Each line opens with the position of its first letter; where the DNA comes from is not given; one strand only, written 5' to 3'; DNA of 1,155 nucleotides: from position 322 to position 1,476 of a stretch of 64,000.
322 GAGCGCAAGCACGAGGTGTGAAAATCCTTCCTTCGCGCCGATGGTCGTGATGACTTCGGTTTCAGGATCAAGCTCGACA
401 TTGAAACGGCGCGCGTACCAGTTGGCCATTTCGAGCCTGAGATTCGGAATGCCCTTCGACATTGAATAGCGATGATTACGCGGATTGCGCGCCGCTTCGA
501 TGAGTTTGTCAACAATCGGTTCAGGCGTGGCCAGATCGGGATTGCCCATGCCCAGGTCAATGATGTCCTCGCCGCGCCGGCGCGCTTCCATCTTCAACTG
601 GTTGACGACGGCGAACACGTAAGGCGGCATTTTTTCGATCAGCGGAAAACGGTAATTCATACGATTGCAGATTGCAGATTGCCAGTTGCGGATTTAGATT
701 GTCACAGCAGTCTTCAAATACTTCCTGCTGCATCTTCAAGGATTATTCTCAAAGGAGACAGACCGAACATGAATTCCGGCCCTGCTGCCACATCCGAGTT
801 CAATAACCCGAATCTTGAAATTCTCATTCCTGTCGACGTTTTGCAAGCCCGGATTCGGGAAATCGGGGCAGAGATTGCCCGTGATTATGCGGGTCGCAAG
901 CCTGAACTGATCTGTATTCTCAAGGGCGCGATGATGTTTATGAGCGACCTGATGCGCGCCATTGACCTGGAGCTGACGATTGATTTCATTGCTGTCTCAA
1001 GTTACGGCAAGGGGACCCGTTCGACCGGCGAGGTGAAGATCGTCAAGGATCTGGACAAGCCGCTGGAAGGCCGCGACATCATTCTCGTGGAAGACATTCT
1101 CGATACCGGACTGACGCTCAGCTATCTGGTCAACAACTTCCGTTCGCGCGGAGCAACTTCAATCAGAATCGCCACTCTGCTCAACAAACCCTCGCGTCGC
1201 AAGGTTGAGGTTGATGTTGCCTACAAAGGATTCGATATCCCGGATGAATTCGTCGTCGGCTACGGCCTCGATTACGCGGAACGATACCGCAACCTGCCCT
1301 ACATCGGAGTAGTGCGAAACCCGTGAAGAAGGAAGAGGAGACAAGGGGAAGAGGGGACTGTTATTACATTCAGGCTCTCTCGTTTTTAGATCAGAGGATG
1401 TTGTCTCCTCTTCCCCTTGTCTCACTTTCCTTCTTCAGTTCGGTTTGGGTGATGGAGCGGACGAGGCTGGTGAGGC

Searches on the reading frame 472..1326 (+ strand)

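Call 63: search_protein_families(library=pfam, proteins=[window:472-1326:+], max_evalue=0.00001)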
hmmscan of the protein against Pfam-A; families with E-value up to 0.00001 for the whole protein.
window:472-1326:+ (284 aa): 1 family
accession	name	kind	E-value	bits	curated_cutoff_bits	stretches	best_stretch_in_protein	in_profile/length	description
PF00156.33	Pribosyltran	-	2.4e-25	89.1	26.3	1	126-268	13-157/158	Phosphoribosyl transferase domain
